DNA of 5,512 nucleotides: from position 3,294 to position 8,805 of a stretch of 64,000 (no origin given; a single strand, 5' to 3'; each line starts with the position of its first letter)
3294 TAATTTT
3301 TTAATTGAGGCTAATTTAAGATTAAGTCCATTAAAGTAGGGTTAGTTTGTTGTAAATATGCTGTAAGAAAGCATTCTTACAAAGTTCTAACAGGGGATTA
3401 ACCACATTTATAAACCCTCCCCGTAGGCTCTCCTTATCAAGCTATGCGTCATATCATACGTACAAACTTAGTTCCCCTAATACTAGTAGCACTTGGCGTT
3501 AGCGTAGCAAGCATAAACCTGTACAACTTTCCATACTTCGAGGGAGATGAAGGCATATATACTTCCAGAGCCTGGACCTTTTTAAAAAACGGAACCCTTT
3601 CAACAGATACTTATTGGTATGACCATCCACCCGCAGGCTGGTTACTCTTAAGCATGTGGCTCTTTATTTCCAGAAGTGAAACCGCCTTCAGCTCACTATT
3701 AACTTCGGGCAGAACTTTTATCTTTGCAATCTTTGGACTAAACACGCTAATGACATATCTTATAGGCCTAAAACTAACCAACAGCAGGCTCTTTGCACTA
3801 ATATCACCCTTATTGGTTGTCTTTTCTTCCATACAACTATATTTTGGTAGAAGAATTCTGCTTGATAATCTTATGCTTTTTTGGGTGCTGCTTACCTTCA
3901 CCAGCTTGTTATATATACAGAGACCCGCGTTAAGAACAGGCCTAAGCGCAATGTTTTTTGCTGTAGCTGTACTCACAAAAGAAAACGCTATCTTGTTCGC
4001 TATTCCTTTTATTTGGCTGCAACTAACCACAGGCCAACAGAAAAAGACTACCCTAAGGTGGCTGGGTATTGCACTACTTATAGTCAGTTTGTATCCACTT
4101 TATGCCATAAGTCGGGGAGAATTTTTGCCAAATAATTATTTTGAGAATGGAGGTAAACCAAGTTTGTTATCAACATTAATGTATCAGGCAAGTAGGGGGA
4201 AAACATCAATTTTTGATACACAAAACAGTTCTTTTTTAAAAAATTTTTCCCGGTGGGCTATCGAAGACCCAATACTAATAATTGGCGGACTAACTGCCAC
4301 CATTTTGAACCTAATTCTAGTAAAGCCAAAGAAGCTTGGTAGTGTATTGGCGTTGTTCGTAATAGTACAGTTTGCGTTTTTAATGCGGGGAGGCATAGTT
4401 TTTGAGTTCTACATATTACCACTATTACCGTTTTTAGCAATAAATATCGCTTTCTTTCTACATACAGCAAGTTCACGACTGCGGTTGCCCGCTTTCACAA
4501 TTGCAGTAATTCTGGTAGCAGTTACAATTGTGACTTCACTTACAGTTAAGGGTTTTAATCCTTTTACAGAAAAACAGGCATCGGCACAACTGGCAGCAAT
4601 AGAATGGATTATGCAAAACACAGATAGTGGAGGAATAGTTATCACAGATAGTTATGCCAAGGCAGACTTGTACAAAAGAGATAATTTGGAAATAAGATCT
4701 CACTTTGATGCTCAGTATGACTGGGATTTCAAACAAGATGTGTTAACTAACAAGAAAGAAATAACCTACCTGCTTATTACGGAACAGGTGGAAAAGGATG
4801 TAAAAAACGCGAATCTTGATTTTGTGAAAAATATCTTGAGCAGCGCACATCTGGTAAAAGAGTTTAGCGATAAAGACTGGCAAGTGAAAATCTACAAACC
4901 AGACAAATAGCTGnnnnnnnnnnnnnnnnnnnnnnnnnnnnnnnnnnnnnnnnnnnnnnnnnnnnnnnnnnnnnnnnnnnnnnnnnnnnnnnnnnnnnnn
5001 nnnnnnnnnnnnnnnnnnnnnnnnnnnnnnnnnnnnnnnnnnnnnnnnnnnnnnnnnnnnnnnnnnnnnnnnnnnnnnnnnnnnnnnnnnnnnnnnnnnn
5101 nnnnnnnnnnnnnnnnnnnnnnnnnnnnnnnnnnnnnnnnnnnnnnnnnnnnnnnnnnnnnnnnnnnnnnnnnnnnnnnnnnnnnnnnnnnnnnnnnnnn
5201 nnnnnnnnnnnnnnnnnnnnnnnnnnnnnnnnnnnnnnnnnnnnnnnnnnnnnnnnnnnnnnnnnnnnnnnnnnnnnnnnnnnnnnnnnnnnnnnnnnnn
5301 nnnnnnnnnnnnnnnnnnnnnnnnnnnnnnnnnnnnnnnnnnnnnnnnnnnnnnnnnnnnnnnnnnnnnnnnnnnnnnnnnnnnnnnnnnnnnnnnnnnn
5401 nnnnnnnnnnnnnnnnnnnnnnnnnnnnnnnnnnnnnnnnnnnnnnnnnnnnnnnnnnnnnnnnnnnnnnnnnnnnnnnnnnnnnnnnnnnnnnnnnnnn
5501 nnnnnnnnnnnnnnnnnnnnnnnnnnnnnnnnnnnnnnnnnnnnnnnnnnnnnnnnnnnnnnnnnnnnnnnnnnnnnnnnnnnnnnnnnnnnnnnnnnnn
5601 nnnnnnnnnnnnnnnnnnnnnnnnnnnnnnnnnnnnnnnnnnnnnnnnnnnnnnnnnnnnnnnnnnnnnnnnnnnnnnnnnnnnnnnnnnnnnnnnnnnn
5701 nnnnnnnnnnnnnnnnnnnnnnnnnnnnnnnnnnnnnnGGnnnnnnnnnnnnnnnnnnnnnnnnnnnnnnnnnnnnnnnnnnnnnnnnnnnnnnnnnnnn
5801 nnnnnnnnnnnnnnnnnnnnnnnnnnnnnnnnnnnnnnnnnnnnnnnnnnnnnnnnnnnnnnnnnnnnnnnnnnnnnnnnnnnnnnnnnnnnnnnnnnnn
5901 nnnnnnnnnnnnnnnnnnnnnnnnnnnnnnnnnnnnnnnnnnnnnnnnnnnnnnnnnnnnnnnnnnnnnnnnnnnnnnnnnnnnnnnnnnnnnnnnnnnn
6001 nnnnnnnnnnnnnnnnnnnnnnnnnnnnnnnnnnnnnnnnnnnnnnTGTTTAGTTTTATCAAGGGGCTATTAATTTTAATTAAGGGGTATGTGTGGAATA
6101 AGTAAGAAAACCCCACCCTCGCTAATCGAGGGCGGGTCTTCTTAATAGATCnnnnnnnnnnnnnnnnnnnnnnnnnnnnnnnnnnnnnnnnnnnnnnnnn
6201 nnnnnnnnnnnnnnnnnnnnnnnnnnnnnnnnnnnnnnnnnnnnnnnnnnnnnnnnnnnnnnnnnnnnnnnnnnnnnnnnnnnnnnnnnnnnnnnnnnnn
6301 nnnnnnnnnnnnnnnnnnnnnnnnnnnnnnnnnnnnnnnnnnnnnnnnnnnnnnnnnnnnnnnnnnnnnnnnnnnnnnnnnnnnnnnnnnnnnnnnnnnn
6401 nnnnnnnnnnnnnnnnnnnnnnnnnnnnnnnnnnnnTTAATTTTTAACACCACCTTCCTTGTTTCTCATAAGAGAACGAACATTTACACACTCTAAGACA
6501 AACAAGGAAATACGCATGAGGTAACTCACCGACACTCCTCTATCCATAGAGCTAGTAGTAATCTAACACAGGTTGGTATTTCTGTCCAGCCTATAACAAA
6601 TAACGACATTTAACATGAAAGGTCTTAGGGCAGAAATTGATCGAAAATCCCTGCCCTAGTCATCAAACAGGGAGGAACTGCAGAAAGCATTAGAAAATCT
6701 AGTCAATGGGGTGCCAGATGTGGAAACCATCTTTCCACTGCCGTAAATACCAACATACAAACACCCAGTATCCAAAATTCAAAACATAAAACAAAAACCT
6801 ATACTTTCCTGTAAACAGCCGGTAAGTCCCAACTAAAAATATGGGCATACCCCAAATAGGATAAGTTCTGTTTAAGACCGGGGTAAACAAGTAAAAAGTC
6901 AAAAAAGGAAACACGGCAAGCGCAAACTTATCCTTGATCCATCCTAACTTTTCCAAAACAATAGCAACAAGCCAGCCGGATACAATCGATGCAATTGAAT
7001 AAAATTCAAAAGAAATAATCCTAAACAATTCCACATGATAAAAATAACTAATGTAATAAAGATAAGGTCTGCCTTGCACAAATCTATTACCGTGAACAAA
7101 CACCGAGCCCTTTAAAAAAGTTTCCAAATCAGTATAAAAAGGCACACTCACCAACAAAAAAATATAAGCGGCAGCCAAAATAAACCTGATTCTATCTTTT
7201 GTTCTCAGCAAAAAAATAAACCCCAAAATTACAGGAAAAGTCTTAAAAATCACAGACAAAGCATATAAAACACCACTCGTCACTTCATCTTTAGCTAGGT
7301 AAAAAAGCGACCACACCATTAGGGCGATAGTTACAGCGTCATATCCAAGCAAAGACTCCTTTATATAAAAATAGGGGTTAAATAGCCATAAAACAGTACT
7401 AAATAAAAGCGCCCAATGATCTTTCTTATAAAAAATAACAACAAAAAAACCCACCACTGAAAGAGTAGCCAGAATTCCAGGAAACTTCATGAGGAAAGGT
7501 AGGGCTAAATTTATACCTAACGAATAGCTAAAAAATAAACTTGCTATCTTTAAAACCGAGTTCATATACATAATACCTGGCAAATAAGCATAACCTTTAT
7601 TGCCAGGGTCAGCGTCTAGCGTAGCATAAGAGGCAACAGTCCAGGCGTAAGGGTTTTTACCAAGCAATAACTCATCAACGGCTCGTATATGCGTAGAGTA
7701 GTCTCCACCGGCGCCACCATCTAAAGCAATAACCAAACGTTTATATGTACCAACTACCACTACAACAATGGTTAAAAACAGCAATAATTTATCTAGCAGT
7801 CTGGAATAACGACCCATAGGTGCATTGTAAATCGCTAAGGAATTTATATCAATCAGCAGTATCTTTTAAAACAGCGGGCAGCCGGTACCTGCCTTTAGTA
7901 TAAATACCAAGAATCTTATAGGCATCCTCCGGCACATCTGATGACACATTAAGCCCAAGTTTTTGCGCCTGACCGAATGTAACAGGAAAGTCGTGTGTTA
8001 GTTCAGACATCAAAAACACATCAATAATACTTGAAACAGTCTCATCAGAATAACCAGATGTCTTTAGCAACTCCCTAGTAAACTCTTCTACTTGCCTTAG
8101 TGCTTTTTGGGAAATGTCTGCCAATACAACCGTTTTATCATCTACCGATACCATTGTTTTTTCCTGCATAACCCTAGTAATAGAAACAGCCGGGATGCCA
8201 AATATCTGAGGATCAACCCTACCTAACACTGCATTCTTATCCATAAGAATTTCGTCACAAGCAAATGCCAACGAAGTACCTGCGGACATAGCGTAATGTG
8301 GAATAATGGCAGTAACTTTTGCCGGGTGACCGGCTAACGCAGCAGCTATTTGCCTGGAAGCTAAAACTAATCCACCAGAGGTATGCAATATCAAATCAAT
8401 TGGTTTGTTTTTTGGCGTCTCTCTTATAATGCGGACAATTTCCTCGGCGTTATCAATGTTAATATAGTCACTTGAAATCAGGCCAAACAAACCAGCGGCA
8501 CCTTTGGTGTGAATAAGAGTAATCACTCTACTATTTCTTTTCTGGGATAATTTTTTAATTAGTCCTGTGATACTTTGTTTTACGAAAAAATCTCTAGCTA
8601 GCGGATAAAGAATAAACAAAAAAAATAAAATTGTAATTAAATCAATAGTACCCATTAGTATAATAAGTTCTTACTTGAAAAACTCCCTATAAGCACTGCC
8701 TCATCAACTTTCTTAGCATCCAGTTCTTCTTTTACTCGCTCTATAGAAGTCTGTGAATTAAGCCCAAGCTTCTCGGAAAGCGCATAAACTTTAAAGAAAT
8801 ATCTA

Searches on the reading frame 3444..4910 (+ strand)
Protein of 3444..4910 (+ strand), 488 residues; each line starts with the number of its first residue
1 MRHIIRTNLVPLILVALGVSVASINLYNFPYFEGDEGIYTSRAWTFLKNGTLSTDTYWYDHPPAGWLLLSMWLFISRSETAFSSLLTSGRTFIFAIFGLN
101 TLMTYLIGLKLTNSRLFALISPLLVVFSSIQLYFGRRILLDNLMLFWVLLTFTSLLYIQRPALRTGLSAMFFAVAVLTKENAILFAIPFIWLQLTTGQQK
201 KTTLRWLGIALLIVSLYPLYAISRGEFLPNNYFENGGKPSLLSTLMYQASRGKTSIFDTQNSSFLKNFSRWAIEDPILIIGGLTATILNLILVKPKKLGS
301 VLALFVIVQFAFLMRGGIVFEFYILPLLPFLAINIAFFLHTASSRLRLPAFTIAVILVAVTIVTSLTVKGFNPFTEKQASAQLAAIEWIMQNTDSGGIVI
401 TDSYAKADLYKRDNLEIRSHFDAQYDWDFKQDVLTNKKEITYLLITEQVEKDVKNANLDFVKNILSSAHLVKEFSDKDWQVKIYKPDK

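Call 22: search_protein_families(library=pfam, proteins=[window:3444-4910:+], max_evalue=0.01)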
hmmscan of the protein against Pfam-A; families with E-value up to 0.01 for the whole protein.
window:3444-4910:+ (488 aa): 1 family
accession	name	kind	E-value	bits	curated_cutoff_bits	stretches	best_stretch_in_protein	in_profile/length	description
PF02366.24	PMT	-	0.00025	21.1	22.7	1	62-189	46-192/245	Dolichyl-phosphate-mannose-protein mannosyltransferase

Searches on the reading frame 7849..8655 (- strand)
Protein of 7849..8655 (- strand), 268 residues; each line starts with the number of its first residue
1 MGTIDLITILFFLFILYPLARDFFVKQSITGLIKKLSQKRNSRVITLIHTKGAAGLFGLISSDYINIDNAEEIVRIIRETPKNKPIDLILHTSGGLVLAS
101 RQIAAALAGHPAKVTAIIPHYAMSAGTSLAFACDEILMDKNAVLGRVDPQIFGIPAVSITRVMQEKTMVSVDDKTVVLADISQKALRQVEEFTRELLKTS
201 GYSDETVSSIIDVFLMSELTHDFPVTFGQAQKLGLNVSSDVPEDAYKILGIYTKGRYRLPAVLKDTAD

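Call 56: search_protein_families(library=pfam, proteins=[window:7849-8655:-], max_evalue=0.001)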
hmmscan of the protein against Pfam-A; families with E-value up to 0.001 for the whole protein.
window:7849-8655:- (268 aa): 2 families
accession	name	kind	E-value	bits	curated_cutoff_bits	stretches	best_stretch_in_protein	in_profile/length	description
PF01972.22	SDH_protease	-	1e-83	281.1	31.3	1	5-254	12-261/286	ClpP-like SDH-type serine proteinase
PF25145.1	NfeD1b_N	-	6.6e-10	39.3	40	1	84-146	32-94/189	NfeD1b, N-terminal domain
